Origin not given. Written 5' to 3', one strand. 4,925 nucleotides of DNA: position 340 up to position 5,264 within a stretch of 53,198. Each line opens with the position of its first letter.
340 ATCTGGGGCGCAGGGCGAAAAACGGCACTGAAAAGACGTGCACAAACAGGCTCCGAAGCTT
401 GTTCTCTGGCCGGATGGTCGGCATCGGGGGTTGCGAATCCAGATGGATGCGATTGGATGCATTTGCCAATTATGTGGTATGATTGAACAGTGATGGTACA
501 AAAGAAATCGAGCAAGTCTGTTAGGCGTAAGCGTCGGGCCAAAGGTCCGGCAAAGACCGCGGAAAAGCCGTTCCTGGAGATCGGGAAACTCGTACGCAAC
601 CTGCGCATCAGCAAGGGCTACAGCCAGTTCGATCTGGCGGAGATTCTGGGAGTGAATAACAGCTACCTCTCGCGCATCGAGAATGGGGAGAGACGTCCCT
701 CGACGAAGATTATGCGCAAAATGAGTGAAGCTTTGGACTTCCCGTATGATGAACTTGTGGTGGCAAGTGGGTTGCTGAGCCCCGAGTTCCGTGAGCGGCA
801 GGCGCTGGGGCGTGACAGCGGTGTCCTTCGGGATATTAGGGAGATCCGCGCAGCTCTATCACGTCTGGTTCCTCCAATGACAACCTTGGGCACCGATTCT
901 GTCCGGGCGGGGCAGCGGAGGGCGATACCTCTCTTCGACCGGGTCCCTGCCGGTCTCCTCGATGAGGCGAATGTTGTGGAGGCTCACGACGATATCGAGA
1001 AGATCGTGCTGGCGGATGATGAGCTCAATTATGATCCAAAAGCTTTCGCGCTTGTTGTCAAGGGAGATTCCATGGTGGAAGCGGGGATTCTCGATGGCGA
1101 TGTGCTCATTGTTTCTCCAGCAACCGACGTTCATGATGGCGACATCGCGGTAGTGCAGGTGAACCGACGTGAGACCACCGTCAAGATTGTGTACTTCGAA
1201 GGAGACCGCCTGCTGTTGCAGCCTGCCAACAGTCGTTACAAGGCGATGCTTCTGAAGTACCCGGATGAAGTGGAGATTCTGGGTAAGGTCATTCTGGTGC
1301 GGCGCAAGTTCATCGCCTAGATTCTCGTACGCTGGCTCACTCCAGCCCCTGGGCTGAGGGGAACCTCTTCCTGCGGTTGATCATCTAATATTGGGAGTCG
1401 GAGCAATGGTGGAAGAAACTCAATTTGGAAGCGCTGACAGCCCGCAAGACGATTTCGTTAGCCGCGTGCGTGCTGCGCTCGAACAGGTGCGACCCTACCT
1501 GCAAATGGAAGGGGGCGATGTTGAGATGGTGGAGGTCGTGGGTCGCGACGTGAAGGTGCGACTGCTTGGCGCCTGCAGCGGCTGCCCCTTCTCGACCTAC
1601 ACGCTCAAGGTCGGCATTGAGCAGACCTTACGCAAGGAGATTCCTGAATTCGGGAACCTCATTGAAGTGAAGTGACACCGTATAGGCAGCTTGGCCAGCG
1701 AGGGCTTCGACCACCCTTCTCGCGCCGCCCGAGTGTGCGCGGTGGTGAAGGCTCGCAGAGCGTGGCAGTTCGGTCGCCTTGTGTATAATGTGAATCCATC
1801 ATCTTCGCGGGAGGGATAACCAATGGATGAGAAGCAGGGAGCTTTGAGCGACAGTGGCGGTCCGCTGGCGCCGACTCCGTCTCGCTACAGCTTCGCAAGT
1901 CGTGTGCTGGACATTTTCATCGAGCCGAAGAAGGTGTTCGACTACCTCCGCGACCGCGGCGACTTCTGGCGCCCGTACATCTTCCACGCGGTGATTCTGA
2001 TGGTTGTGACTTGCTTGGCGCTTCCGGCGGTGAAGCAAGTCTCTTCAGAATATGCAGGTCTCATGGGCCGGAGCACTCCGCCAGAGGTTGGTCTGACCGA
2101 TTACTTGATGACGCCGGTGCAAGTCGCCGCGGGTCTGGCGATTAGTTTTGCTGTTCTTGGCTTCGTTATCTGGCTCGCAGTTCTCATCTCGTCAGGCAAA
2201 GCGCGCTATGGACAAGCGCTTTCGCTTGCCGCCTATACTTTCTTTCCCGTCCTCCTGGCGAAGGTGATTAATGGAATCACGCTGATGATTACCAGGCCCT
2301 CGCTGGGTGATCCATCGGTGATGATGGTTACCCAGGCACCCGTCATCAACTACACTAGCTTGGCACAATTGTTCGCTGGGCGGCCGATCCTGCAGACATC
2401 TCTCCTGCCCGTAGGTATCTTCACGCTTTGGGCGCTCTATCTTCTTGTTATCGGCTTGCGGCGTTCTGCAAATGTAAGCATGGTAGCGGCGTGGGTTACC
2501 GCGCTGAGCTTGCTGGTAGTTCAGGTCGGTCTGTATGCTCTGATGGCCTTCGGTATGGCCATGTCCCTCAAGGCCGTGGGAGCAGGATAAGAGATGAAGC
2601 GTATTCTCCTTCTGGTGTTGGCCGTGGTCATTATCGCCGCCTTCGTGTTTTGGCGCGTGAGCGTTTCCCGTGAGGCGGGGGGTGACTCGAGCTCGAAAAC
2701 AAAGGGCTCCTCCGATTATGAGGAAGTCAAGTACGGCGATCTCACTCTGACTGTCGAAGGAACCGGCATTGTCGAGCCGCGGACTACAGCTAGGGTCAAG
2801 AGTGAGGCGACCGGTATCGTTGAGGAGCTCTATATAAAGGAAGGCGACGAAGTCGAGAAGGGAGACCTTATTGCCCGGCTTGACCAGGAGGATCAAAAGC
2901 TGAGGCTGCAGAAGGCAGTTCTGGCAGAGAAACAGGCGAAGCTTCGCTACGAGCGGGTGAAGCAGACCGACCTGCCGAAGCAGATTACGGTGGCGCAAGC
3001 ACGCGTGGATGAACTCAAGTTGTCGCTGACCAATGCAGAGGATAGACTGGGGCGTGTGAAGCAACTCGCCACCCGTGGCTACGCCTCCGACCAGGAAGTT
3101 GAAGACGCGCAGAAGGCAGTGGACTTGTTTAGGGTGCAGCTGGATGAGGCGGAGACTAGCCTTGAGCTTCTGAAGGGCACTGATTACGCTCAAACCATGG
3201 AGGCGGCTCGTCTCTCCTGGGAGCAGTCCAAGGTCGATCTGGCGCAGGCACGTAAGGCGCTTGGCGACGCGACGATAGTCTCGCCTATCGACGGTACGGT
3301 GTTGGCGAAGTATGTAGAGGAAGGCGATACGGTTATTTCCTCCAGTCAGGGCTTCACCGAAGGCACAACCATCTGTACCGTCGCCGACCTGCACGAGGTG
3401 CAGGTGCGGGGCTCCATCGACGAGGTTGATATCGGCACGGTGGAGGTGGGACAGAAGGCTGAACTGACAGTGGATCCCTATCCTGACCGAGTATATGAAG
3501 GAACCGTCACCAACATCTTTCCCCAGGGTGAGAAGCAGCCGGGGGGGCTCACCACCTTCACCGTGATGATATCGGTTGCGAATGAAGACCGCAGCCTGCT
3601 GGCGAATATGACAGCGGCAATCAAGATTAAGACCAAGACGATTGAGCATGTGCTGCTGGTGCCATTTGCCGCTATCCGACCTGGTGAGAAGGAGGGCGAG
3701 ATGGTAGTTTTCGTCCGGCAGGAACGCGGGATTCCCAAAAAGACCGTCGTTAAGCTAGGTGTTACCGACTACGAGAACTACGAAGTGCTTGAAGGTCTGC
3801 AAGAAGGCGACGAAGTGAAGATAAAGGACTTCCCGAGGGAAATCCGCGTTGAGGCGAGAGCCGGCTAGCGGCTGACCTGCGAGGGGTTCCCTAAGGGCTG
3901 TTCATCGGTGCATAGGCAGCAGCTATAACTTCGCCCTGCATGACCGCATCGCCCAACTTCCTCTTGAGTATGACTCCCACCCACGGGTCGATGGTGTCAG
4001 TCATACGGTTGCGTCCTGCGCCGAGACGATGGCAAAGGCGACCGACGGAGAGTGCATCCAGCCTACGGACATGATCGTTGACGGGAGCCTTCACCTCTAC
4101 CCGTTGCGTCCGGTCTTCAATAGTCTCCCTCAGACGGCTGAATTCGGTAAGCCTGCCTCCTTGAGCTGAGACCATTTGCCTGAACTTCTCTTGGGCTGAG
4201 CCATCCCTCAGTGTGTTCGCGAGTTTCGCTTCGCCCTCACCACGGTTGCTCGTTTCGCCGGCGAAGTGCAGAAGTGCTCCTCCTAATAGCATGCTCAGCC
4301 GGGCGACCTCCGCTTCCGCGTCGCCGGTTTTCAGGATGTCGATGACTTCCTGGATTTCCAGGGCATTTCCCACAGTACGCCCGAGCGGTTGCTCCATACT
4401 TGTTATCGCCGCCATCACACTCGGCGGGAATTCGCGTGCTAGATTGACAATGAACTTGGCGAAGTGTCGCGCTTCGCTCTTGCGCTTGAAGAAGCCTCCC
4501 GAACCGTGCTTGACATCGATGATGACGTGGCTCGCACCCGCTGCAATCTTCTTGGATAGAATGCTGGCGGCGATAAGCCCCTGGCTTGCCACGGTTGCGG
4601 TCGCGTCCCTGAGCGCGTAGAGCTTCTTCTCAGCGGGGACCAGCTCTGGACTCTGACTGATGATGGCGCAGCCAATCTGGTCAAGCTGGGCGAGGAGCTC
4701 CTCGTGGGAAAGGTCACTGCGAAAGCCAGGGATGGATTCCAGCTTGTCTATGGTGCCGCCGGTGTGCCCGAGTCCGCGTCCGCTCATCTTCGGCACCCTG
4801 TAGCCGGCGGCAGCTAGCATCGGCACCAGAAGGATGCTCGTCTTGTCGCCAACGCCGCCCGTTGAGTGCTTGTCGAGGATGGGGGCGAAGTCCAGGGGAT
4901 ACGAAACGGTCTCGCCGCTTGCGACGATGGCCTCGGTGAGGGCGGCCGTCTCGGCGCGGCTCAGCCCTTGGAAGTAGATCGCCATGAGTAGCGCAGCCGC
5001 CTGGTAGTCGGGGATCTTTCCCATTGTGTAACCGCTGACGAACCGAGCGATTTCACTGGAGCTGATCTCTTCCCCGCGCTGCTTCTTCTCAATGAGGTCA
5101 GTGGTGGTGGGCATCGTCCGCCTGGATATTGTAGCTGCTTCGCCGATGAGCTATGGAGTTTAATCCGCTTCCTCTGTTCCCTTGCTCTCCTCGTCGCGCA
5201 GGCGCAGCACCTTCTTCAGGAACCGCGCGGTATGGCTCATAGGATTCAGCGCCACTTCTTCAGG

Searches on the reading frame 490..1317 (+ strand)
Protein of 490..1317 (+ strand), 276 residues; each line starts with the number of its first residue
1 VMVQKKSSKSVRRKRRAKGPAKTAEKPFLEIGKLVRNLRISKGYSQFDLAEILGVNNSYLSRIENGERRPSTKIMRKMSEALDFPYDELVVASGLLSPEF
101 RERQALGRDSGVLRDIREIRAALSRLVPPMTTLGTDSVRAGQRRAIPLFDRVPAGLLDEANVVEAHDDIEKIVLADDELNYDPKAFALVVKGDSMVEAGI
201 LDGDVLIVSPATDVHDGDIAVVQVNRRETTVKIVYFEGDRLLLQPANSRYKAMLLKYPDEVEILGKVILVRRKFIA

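Call 8: search_protein_families(library=pfam, proteins=[window:490-1317:+], max_evalue=0.001)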
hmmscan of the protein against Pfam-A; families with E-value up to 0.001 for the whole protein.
window:490-1317:+ (276 aa): 4 families
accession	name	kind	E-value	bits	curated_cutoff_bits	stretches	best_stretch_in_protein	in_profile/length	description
PF00717.28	Peptidase_S24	-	8.6e-25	87.1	23.3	1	147-268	1-116/116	Peptidase S24-like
PF01381.28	HTH_3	-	3.3e-15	56.3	23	1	35-89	1-55/55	Helix-turn-helix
PF13560.12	HTH_31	-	5e-10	40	27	1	30-88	1-60/64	Helix-turn-helix domain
PF12844.13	HTH_19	-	5.2e-10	39.5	30.2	1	32-90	1-59/64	Helix-turn-helix domain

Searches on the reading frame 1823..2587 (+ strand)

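Call 8: search_protein_families(library=pfam, proteins=[window:1823-2587:+], max_evalue=0.001)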
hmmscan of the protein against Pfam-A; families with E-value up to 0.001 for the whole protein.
window:1823-2587:+ (255 aa): 1 family
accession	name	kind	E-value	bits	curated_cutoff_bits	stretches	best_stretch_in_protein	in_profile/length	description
PF04893.22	Yip1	-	1.7e-18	67.5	28.6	1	30-239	2-169/173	Yip1 domain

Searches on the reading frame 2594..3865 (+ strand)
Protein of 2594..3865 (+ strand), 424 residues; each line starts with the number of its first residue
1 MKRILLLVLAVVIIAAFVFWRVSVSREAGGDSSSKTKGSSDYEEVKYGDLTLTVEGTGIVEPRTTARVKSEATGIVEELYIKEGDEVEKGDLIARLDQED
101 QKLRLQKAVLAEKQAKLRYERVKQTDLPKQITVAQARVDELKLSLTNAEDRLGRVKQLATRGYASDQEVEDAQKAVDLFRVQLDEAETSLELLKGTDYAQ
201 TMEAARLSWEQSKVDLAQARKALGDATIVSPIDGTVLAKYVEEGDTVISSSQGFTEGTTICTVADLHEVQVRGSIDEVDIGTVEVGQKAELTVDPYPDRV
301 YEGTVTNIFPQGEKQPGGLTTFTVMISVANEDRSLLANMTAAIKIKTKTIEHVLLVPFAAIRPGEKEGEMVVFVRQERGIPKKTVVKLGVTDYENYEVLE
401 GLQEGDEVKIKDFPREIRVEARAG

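Call 8: search_protein_families(library=pfam, proteins=[window:2594-3865:+], max_evalue=0.001)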
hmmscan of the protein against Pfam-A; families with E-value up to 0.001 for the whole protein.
window:2594-3865:+ (424 aa): 5 families
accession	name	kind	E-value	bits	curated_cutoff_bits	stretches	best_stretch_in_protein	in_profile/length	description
PF16576.10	HlyD_D23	-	9.7e-23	81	30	1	55-341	9-214/214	Barrel-sandwich domain of CusB or HlyD membrane-fusion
PF13437.12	HlyD_3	-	1.9e-18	67.6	22.2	1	227-332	1-97/106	HlyD family secretion protein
PF13533.13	Biotin_lipoyl_2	-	1.1e-10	41.5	29.8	1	73-97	8-32/32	Biotin-lipoyl like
PF00364.28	Biotin_lipoyl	-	1.7e-06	28.2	22.1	1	65-96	42-73/73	Biotin-requiring enzyme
PF12700.13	HlyD_2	-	0.00042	19.6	25.1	0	45-117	45-117/416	HlyD family secretion protein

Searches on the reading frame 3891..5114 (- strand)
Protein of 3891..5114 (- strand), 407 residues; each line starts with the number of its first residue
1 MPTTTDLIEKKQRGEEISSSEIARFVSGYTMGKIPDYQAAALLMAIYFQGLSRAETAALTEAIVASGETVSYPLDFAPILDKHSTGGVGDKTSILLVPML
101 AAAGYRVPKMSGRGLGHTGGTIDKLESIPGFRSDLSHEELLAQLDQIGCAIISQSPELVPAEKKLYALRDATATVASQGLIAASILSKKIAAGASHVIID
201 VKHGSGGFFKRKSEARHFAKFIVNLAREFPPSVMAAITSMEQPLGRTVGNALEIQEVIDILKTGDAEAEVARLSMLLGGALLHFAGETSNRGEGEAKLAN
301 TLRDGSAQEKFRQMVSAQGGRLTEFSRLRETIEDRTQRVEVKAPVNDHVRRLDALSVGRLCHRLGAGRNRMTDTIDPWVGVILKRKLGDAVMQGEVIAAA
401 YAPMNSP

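Call 8: search_protein_families(library=pfam, proteins=[window:3891-5114:-], max_evalue=0.001)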
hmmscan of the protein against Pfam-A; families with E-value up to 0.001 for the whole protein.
window:3891-5114:- (407 aa): 3 families
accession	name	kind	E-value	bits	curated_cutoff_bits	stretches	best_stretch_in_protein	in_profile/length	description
PF00591.27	Glycos_transf_3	-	5.5e-34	118.4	27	1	78-307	3-252/253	Glycosyl transferase family, a/b domain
PF02885.22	Glycos_trans_3N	-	5.3e-19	68.2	26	1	6-67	2-63/63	Glycosyl transferase family, helical bundle domain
PF07831.19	PYNP_C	-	2.5e-14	53.1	27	1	349-402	2-55/75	Pyrimidine nucleoside phosphorylase C-terminal domain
